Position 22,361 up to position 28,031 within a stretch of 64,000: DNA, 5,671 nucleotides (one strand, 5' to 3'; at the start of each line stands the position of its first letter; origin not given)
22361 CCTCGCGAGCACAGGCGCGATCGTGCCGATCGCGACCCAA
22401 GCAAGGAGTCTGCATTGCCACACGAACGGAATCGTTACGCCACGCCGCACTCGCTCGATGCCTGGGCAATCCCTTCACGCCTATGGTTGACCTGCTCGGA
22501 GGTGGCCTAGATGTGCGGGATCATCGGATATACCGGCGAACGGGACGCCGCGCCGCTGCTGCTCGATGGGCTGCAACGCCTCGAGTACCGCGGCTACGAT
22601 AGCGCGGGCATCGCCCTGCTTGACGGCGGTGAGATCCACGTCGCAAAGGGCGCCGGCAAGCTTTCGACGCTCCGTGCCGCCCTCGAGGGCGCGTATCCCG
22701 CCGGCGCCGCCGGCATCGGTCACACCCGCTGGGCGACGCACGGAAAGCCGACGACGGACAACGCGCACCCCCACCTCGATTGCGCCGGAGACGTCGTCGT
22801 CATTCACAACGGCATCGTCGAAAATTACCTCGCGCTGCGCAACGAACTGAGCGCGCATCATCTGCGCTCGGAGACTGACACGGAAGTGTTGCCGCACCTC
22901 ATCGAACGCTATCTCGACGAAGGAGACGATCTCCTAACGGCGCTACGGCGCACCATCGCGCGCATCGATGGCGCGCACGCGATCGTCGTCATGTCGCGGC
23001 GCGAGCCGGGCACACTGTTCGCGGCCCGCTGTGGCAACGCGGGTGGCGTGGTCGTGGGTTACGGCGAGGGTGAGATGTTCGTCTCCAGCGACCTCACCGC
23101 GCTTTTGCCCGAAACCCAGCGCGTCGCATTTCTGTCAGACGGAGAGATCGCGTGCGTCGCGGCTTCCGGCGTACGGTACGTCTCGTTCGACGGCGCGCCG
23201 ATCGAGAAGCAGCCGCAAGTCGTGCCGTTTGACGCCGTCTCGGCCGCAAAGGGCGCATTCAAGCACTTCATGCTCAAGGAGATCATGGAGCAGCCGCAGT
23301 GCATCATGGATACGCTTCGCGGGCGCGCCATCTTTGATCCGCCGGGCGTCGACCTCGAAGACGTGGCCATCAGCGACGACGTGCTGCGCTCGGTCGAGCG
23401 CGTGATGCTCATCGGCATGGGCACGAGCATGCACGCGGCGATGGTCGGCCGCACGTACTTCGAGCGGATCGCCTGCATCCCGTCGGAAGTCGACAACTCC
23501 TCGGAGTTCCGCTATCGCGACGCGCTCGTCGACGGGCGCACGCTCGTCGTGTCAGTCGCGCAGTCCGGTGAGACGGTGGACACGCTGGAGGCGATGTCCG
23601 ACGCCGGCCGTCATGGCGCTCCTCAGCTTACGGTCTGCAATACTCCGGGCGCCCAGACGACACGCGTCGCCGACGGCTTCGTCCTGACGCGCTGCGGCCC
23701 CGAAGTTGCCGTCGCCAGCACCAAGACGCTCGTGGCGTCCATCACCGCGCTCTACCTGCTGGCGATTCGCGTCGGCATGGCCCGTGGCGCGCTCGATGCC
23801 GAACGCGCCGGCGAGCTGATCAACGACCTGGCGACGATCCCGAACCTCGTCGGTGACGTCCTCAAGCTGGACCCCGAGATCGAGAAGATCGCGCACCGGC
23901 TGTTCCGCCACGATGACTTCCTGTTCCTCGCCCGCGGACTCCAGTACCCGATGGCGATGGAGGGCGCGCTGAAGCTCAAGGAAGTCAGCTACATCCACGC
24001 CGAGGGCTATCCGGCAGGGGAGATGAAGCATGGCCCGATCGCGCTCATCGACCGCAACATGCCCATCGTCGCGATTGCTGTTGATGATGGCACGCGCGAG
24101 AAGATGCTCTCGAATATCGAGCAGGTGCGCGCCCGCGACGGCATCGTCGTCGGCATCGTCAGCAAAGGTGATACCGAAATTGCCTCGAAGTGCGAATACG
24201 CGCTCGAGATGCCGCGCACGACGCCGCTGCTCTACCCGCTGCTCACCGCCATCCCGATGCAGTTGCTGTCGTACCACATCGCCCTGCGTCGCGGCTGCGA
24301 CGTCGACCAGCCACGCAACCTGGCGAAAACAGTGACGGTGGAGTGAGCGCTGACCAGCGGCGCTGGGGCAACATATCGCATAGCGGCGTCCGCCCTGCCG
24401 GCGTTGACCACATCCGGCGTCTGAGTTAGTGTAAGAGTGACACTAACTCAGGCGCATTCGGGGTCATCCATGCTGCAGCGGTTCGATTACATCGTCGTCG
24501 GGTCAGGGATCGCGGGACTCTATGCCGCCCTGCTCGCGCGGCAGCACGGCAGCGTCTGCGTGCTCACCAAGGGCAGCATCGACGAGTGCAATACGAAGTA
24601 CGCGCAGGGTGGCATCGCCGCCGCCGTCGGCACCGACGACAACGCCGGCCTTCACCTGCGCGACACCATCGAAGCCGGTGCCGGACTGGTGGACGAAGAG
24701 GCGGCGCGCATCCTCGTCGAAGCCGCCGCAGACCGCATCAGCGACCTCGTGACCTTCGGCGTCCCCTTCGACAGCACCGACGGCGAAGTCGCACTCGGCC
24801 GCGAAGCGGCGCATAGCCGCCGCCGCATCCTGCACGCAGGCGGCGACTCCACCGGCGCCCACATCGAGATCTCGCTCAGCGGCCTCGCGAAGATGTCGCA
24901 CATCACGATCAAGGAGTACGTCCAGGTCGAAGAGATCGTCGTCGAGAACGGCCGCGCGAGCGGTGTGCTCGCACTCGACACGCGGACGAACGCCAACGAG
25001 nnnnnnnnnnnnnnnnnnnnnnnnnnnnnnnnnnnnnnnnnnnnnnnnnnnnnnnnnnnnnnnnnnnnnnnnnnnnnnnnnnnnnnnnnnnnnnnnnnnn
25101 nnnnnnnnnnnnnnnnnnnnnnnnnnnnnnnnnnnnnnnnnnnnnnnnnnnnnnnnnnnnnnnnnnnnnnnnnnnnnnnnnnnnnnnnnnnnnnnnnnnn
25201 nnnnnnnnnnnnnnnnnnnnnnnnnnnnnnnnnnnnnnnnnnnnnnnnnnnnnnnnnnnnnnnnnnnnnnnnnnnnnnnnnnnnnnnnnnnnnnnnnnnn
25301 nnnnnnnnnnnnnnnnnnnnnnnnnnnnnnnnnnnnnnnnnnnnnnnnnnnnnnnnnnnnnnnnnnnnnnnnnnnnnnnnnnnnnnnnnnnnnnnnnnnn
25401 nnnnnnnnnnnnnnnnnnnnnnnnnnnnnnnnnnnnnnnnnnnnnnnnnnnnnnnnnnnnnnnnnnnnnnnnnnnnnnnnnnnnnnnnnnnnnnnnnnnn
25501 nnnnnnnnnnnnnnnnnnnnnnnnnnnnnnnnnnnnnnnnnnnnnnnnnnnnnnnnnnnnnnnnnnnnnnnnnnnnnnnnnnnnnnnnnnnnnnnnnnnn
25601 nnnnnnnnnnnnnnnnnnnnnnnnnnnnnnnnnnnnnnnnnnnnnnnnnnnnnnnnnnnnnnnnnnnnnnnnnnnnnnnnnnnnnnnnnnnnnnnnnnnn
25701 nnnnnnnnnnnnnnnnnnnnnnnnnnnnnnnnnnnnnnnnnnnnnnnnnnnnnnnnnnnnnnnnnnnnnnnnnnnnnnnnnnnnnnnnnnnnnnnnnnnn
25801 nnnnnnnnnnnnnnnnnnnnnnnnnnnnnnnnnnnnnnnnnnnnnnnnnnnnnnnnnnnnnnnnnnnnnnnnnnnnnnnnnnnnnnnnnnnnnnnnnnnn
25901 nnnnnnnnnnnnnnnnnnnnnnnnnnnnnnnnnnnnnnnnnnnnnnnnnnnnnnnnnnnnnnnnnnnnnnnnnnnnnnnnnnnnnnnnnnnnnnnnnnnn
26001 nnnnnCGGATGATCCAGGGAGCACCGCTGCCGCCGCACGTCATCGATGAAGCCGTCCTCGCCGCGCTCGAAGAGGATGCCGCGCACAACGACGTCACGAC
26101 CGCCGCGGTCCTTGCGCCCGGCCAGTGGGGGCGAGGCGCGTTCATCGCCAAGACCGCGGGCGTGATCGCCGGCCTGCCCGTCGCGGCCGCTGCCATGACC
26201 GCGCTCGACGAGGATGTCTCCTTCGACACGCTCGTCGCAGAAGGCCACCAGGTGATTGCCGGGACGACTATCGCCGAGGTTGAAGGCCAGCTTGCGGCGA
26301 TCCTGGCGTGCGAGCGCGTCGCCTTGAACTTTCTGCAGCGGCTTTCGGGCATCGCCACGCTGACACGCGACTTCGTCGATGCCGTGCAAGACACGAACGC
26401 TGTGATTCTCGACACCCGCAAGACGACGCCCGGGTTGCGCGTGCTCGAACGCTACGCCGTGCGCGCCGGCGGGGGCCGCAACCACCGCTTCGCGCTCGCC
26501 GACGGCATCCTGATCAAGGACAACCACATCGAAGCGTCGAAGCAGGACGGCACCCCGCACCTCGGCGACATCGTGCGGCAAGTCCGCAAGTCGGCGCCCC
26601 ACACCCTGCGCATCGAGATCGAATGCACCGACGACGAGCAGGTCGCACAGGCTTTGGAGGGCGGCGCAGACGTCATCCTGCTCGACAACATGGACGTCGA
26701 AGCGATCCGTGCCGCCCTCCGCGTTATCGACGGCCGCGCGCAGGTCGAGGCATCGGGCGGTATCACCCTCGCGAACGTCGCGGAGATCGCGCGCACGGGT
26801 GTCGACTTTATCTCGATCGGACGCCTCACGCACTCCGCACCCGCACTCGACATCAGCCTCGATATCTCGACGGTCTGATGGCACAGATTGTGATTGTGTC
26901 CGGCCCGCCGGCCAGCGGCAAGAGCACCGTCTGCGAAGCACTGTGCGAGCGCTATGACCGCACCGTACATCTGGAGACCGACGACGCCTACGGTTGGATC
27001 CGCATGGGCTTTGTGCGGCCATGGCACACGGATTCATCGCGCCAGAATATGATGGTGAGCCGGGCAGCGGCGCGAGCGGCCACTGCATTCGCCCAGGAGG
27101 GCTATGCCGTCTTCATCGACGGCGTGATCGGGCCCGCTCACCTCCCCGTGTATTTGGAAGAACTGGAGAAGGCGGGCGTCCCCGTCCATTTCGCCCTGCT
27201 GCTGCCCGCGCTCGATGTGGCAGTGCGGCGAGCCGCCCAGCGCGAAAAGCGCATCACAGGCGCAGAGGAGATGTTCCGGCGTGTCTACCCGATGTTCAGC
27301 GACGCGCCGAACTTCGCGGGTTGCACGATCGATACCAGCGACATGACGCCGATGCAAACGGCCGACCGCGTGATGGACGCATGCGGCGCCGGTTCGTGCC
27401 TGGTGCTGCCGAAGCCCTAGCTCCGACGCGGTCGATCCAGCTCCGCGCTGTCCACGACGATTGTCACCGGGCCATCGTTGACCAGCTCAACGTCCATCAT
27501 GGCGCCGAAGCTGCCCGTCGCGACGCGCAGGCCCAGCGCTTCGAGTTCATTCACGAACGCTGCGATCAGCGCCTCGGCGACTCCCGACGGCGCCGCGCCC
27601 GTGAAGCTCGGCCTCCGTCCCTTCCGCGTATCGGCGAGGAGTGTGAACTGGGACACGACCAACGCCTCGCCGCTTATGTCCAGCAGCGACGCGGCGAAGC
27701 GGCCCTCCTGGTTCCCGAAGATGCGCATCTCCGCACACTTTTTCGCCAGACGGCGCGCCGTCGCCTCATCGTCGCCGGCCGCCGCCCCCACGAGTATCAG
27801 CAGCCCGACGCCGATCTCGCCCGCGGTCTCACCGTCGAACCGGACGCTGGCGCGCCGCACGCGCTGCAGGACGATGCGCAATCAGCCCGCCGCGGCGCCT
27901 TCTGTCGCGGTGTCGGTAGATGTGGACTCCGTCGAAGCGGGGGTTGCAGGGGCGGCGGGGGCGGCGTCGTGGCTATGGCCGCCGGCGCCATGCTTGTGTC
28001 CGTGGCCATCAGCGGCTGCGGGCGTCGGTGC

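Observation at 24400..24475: AT-rich 12-bp perfect palindrome overlapping a sigma70-like promoter immediately upstream of nadB-nadC: candidate NAD-regulon operator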

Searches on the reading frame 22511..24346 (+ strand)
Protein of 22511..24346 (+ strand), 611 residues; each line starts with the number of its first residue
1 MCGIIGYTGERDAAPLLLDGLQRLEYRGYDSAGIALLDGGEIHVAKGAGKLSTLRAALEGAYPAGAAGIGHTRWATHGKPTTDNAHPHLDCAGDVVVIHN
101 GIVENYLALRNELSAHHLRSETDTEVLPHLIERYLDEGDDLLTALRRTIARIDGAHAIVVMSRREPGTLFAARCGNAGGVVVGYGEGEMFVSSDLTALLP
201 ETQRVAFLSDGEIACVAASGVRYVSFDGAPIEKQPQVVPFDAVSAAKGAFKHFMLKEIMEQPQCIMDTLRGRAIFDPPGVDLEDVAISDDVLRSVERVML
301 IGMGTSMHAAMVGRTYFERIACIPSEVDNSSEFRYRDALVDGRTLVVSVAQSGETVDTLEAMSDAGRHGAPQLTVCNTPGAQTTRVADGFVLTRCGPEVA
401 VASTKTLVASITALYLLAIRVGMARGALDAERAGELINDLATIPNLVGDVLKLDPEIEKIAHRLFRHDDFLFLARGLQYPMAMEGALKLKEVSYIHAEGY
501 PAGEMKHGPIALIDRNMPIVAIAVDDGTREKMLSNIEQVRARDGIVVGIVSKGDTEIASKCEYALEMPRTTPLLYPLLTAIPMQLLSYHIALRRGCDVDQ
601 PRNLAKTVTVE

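Call 6: search_protein_families(library=pfam, proteins=[window:22511-24346:+])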
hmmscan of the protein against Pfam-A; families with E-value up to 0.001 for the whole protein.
window:22511-24346:+ (611 aa): 3 families
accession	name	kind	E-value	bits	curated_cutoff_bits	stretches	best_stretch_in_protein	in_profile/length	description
PF01380.27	SIS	-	4.8e-48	162.7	25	2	470-592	8-129/131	SIS domain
PF13522.11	GATase_6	-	1.2e-16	61.4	27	1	65-177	10-114/130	Glutamine amidotransferase domain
PF13537.11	GATase_7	-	3.1e-11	43.8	25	1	83-199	11-122/123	Glutamine amidotransferase domain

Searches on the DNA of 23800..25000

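Call 3: search_rna_families(source=window, start=23800, end=25000, threshold=evalue, max_evalue=10)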
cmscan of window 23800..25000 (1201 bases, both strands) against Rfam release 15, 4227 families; matches with E-value up to 10: 8.
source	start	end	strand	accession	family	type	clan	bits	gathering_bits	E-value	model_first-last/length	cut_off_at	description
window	24404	24467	+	RF03843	MIR2600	Gene; miRNA;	-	19.5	98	0.81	1-85/85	no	MIR2600 microRNA precursor family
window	24805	24844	-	RF03006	M23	Gene; sRNA;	-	16.4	41.2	5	7-45/53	no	M23 RNA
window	24589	24741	-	RF02514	5_ureB_sRNA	Gene; sRNA;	-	15.7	40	0.15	1-292/292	no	5' ureB small RNA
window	24100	24166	+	RF01059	mir-598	Gene; miRNA;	-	15.6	69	6.2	1-80/80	no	mir-598 microRNA precursor family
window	24599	24655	-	RF01059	mir-598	Gene; miRNA;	-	15.2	69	8.2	1-80/80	no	mir-598 microRNA precursor family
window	24642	24701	+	RF02946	cow-rumen-1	Gene; sRNA;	-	15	53.4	3.1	1-61/61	no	cow-rumen-1 RNA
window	24814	24847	-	RF01681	P4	Gene; sRNA;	-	12.3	37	2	82-115/215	no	Pseudomonas sRNA P4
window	23947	23972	+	RF01276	sR53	Gene; snRNA; snoRNA; CD-box;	-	12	49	6.8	1-60/60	no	Small nucleolar RNA sR53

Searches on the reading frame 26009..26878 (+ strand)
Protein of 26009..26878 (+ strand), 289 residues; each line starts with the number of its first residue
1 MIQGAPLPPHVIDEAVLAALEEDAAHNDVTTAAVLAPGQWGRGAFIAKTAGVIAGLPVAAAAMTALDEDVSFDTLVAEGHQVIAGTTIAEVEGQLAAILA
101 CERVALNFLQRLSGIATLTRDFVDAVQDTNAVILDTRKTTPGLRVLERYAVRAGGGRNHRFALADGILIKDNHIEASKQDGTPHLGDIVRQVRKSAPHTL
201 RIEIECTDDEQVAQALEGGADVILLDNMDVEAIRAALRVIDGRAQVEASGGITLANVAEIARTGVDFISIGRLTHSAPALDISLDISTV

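Call 6: search_protein_families(library=pfam, proteins=[window:26009-26878:+])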
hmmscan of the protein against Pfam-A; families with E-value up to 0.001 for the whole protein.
window:26009-26878:+ (289 aa): 3 families
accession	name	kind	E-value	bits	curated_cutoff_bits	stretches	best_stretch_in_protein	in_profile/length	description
PF01729.25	QRPTase_C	-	7e-60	202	23.1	1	115-285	1-169/169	Quinolinate phosphoribosyl transferase, C-terminal domain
PF02749.22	QRPTase_N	-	2.6e-20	72.9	27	1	28-113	1-82/82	Quinolinate phosphoribosyl transferase, N-terminal domain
PF02581.23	TMP-TENI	-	0.00035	20.4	27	0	191-270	87-176/180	Thiamine monophosphate synthase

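Call 65: search_protein_families(library=ncbifam, proteins=[window:26009-26878:+], max_evalue=0.01)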
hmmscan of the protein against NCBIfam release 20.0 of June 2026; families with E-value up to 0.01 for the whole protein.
window:26009-26878:+ (289 aa): 5 families
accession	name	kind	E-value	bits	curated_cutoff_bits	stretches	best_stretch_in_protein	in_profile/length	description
TIGR00078.1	nadC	equivalog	2.2e-93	312.4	198.4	1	16-286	2-269/269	carboxylating nicotinate-nucleotide diphosphorylase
TIGR01334.1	modD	hypoth_equivalog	7.2e-31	107.7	178.85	1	18-271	10-263/277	ModD protein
NF006415.0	PRK08662.1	equivalog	1.5e-09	37.1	243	2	47-154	49-153/381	nicotinate phosphoribosyltransferase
TIGR00693.1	thiE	equivalog_domain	0.00052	19.3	145.1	0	192-271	90-181/197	thiamine phosphate synthase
NF006600.0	PRK09140.1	subfamily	0.0063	15.8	207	0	209-271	115-180/210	2-dehydro-3-deoxy-6-phosphogalactonate aldolase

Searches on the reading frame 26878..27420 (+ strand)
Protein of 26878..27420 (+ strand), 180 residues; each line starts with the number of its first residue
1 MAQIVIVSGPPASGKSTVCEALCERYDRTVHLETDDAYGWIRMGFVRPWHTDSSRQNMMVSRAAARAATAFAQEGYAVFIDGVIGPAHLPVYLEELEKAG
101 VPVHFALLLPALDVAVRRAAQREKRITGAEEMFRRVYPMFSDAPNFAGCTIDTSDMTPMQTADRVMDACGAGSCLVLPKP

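Call 16: search_protein_families(library=pfam, proteins=[window:26878-27420:+], max_evalue=0.01)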
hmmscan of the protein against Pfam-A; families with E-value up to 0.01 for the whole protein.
window:26878-27420:+ (180 aa): 11 families
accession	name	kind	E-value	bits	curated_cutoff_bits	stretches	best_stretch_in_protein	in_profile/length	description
PF13671.12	AAA_33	-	2.4e-09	38.1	27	1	5-125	2-121/143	AAA domain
PF07931.18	CPT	-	6.7e-08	33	22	1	2-168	1-170/172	Chloramphenicol phosphotransferase-like protein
PF06414.18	Zeta_toxin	-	3.2e-06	27.2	22.3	1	4-138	18-156/199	Zeta toxin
PF13238.12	AAA_18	-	3.3e-05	24.8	29.4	1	5-123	1-112/128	AAA domain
PF13191.12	AAA_16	-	8.8e-05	23.5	32.6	1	3-60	25-64/167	AAA ATPase domain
PF13207.12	AAA_17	-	0.00035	21.3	27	1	9-33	2-25/136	AAA domain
PF07728.20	AAA_5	-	0.00036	21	22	1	5-118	2-96/139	AAA domain (dynein-related subfamily)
PF20720.3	nSTAND3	-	0.0018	18.4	27.2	1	3-26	18-41/155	Novel STAND NTPase 3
PF13521.12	AAA_28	-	0.003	18.2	27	1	5-81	2-80/164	AAA domain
PF13401.12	AAA_22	-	0.0047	17.7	27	1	2-30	5-37/130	AAA domain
PF02224.24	Cytidylate_kin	-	0.005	17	26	0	7-39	3-34/211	Cytidylate kinase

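Call 65: search_protein_families(library=ncbifam, proteins=[window:26878-27420:+], max_evalue=0.01)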
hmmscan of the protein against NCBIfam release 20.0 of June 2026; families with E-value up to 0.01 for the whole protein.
window:26878-27420:+ (180 aa): 12 families
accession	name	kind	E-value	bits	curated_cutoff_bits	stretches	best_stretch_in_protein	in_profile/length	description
NF038208.1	garosamine_AAA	equivalog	0.00045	19.9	170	1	4-36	2-34/167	Gar/GrdA family gentamicin resistance ATP-binding protein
NF006746.0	PRK09270.1-5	subfamily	0.0007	18.6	250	1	3-26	22-45/210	nucleoside/nucleotide kinase family protein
NF005252.0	PRK06762.1-3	equivalog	0.00076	19.3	258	1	3-132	12-136/189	hypothetical protein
TIGR02173.1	cyt_kin_arch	equivalog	0.0018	18.3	102.1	0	4-27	2-25/169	(d)CMP kinase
TIGR01351.1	adk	subfamily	0.002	17.8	168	1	5-34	2-30/212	adenylate kinase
NF006743.0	PRK09270.1-2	equivalog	0.0022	17.1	227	1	4-29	30-57/217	nucleoside/nucleotide kinase family protein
TIGR03574.1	selen_PSTK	equivalog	0.0035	16.8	290.5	0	4-142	1-134/249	L-seryl-tRNA(Sec) kinase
NF005115.0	PRK06547.1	equivalog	0.0037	16.7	173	1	3-40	16-54/172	hypothetical protein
TIGR01359.1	UMP_CMP_kin_fam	subfamily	0.009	15.9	207.6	0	4-36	1-32/185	UMP-CMP kinase family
TIGR00017.1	cmk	equivalog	0.0092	15.7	135.55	0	2-27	2-27/217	(d)CMP kinase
TIGR01360.1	aden_kin_iso1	equivalog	0.0093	15.7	284.1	0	3-36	4-36/188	adenylate kinase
NF040667.1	hom_kin_desulfo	exception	0.0096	15.8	197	0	5-36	3-33/163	homoserine kinase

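Call 66: search_solved_structures(query=window:26878-27417:+, max_evalue=0.01)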
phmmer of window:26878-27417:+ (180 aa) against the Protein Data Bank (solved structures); distinct sequences matched with E-value up to 0.01: 2.
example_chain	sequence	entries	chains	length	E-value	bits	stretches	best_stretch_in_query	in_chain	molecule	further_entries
1zp6_A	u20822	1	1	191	8.1e-20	74.9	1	3-154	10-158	hypothetical protein Atu3015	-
2bdt_A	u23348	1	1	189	9.5e-05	25.8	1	2-125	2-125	BH3686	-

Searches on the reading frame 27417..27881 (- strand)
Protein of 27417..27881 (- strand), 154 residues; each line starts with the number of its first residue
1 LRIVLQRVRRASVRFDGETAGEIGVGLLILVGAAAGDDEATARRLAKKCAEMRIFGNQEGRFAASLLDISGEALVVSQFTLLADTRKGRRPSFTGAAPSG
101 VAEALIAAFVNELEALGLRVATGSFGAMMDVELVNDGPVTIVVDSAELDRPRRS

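Call 16: search_protein_families(library=pfam, proteins=[window:27417-27881:-], max_evalue=0.01)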
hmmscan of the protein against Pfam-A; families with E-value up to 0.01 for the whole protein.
window:27417-27881:- (154 aa): 1 family
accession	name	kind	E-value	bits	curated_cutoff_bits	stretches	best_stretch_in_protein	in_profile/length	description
PF02580.21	Tyr_Deacylase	-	6.7e-52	176.1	25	1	2-144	1-144/144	D-Tyr-tRNA(Tyr) deacylase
